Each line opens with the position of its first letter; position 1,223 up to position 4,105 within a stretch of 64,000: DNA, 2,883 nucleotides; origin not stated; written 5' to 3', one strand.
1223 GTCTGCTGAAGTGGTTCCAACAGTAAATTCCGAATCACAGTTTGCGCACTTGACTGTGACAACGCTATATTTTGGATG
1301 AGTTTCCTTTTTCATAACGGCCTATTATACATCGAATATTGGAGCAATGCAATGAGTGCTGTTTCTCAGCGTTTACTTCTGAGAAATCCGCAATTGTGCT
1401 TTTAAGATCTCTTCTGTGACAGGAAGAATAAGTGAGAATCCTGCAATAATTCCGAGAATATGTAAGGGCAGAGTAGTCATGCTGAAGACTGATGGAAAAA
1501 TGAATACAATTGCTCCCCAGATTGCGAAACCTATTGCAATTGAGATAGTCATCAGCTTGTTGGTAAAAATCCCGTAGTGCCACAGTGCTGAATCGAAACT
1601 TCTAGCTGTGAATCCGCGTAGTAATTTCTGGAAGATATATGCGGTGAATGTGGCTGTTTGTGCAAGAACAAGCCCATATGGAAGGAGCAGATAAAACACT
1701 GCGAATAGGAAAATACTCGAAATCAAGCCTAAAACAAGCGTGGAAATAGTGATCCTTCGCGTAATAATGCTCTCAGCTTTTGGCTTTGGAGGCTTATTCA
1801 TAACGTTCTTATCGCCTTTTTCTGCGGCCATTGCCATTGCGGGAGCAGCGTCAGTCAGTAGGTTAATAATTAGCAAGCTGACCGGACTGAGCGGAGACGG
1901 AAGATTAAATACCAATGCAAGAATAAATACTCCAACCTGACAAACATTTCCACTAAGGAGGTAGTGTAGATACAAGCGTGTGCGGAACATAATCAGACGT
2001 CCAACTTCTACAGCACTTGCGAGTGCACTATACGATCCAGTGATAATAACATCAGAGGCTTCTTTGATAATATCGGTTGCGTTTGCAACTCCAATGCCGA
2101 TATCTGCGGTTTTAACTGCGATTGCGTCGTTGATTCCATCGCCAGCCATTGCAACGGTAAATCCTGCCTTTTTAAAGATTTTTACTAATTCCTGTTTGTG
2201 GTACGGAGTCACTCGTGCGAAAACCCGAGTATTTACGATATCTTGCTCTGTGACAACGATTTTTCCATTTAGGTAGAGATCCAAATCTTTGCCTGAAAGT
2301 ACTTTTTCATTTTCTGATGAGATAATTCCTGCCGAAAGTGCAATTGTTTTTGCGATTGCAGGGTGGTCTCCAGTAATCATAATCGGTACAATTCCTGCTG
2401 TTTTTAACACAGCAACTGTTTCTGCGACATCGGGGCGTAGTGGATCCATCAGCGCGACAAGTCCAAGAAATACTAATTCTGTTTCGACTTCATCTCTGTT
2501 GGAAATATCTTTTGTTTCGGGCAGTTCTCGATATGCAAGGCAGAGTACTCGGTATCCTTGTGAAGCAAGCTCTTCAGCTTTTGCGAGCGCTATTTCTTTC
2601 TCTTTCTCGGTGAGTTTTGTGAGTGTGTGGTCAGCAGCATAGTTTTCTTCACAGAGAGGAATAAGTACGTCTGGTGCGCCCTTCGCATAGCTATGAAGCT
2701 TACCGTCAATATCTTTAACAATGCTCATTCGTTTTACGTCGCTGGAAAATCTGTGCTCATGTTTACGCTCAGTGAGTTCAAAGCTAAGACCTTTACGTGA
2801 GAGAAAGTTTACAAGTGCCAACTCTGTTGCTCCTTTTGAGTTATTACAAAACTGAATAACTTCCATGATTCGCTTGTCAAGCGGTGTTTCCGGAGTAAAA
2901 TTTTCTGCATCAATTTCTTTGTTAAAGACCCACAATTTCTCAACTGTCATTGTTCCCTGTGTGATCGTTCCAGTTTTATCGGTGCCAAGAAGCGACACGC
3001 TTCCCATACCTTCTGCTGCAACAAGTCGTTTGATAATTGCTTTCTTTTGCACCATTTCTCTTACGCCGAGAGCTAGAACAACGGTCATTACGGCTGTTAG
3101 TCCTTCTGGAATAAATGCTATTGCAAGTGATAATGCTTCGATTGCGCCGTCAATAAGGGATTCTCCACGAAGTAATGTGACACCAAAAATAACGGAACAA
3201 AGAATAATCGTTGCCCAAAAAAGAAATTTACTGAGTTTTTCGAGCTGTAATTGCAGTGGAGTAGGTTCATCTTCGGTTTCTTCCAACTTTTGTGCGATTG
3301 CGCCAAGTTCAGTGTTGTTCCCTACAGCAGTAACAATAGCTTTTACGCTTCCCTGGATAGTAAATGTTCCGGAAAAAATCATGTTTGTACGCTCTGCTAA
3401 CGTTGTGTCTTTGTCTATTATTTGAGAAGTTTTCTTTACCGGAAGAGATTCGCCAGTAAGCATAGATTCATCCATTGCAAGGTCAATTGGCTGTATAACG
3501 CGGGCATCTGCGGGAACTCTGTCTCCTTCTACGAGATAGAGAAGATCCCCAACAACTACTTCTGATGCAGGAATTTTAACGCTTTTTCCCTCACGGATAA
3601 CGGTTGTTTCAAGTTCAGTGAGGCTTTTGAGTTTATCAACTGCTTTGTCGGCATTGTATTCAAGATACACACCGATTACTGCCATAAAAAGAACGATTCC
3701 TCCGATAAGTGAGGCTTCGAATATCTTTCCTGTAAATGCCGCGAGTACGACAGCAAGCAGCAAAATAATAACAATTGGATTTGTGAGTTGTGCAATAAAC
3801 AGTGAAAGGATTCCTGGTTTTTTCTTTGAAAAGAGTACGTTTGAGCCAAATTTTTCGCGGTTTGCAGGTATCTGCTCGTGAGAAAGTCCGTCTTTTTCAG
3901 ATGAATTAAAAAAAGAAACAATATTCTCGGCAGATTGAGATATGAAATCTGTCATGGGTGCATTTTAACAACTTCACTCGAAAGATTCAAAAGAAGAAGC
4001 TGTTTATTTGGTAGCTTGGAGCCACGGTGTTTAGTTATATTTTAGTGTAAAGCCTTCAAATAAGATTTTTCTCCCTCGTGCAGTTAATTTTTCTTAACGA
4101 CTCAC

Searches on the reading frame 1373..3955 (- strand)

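Call 35: search_protein_families(library=pfam, proteins=[window:1373-3955:-], max_evalue=0.001)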
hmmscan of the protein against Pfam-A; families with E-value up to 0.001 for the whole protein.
window:1373-3955:- (860 aa): 5 families
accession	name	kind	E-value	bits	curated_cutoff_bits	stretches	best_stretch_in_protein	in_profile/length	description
PF00122.25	E1-E2_ATPase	-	2.5e-53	180.8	28.1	1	112-303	2-180/181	E1-E2 ATPase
PF00689.26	Cation_ATPase_C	-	1.6e-36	126.2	27.3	1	686-852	1-173/175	Cation transporting ATPase, C-terminus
PF00702.32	Hydrolase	-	1.5e-16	61.8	26.4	1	326-618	7-191/191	haloacid dehalogenase-like hydrolase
PF00690.31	Cation_ATPase_N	-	1.7e-15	56.8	20.4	1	6-71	3-68/69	Cation transporter/ATPase, N-terminus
PF13246.12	Cation_ATPase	-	7.1e-08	32.8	21.7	1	376-436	23-89/91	Cation transport ATPase (P-type)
